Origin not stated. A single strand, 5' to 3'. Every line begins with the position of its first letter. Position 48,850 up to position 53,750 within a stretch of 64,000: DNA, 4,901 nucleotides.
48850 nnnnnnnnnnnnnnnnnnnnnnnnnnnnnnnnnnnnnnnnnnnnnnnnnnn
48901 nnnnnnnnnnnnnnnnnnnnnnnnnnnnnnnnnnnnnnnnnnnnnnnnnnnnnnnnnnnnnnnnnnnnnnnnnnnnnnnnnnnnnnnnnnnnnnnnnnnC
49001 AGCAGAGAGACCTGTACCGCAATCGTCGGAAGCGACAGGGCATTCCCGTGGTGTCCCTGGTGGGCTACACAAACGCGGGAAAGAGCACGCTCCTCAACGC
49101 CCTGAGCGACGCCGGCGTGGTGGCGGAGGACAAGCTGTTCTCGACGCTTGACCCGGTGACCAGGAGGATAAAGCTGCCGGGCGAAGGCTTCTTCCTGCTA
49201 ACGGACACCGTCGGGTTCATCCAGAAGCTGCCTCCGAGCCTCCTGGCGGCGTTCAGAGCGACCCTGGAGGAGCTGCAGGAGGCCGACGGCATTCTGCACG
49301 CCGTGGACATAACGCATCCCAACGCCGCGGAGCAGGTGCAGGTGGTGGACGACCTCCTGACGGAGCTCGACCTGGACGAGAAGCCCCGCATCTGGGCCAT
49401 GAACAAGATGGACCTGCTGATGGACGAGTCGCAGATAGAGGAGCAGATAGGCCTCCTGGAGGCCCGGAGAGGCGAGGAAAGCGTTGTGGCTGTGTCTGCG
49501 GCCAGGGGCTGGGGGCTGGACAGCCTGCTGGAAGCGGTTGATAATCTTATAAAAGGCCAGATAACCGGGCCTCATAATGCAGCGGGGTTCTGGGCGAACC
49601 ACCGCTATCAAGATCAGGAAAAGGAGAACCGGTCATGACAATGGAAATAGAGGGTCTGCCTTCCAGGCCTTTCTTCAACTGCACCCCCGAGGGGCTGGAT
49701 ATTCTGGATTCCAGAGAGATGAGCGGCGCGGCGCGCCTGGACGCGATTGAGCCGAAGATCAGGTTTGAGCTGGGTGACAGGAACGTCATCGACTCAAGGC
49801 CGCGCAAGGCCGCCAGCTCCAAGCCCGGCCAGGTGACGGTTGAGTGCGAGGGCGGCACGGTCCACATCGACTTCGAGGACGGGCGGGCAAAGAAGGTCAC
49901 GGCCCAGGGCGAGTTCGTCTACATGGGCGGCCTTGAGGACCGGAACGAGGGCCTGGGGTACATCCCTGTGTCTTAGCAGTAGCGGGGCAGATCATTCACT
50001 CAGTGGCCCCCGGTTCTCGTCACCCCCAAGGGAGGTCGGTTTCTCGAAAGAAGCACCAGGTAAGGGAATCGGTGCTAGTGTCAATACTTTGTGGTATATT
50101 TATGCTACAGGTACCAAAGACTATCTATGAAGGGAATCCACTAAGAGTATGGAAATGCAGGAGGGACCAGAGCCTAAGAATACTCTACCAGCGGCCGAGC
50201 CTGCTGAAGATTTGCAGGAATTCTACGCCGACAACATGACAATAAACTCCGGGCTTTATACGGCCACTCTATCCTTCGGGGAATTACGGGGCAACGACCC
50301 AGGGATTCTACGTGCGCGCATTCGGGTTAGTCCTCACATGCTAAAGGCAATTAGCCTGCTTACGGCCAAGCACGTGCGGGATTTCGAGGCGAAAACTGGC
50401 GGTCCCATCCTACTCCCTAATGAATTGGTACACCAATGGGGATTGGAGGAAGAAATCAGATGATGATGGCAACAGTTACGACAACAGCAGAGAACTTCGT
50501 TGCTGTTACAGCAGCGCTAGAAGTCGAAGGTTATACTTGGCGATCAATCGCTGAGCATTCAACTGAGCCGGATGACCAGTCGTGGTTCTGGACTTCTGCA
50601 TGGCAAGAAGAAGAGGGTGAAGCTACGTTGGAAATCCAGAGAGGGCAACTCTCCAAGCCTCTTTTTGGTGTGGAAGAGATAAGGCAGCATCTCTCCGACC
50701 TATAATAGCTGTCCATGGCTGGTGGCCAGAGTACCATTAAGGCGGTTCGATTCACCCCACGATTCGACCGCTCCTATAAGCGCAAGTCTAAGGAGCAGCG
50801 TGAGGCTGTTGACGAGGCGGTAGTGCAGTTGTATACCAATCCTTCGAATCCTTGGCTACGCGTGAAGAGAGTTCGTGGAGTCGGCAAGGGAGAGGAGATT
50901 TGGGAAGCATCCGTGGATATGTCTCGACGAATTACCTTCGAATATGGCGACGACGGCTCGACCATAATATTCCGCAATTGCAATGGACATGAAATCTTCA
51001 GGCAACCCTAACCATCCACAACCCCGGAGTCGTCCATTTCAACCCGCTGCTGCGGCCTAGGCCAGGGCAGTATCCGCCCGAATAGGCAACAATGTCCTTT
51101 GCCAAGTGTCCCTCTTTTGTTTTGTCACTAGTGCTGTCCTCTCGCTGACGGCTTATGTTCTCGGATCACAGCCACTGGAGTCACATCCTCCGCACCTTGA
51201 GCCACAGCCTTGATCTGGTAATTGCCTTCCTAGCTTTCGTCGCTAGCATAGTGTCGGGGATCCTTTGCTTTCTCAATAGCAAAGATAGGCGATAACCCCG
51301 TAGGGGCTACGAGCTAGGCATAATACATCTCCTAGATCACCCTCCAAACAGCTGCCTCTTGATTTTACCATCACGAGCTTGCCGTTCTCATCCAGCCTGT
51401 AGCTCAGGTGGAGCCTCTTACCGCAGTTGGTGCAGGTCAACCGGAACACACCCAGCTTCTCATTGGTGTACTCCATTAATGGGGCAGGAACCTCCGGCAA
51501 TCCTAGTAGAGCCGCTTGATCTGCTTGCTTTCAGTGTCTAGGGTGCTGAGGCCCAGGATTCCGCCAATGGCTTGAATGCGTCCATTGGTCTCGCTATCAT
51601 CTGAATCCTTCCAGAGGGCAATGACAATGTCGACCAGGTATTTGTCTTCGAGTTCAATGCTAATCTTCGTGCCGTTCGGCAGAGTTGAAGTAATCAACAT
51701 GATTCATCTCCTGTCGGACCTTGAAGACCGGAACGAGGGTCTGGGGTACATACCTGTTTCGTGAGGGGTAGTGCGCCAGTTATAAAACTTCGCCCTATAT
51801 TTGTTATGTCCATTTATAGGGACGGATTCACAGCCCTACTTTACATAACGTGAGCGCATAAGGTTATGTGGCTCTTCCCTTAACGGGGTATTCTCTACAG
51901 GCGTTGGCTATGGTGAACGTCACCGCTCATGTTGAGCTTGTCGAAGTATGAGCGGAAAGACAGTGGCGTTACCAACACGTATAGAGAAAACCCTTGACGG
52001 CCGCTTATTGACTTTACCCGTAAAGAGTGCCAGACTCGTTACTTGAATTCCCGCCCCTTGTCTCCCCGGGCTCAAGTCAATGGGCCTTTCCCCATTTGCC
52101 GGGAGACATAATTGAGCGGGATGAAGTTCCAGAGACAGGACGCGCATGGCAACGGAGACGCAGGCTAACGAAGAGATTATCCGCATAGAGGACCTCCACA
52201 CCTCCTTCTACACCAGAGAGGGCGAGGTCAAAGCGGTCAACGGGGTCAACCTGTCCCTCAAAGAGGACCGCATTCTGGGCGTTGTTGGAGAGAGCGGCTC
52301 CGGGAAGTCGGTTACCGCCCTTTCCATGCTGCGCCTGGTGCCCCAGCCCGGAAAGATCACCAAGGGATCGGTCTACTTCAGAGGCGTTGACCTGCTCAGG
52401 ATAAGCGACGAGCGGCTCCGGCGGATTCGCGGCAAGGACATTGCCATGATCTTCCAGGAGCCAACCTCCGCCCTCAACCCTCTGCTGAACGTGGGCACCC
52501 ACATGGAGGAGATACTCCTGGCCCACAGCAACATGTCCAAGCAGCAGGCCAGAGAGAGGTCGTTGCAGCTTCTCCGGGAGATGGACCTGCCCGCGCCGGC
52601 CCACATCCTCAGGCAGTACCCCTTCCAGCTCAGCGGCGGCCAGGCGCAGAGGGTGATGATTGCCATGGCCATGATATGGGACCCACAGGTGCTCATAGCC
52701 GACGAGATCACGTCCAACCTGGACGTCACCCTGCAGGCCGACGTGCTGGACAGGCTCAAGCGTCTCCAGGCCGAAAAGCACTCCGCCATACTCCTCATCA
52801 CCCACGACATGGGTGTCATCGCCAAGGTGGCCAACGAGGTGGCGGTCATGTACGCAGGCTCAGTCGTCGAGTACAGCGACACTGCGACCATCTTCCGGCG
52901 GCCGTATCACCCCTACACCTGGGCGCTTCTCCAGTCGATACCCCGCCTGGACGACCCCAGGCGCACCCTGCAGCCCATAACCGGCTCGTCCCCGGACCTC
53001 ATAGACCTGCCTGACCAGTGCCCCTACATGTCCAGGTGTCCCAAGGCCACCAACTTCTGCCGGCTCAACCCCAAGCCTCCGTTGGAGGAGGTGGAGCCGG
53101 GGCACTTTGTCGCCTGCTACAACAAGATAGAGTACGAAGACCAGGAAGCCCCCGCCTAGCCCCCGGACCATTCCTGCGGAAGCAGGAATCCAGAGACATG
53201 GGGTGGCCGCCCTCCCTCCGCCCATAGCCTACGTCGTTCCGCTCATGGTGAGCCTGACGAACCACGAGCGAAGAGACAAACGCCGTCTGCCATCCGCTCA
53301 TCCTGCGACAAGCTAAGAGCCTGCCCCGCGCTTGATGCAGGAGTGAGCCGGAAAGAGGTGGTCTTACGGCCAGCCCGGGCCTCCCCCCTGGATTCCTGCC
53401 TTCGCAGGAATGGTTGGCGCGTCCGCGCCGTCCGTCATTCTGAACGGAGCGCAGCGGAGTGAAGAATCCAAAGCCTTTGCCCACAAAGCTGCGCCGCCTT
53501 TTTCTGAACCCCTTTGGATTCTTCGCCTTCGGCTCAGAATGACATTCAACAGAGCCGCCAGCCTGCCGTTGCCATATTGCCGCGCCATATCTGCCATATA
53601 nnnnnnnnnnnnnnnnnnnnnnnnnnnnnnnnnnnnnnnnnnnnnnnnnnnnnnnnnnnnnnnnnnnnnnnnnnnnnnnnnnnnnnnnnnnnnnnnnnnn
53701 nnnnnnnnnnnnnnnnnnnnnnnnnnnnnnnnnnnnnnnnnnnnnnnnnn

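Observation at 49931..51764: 1.8-kb low-GC islet in the 3' end of a protein gene, bounded by 46-bp direct repeats that differ only synonymously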

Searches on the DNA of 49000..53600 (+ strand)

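Call 57: search_rna_families(source=window, start=49000, end=53600, threshold=evalue, max_evalue=1)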
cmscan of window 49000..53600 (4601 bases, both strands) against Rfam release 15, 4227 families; matches with E-value up to 1: 0.
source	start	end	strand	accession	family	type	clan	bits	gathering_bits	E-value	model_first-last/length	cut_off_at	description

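Call 89: search_dna_similar(query=window:49977-51718:+, collection=phages, mode=distant, max_rows=5)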
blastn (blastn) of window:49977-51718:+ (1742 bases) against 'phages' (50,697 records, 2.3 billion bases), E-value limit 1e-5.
No match.

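Call 93: search_rna_families(source=L011, start=9900, end=12300, threshold=evalue, max_evalue=1)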
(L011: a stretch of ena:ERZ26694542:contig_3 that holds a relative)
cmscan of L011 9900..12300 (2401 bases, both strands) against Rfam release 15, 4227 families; matches with E-value up to 1: 1.
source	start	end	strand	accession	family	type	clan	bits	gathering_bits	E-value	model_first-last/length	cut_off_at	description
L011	10081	10166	-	RF03977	mir-976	Gene; miRNA;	-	24.3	100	0.21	1-85/85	no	mir-976 microRNA precursor family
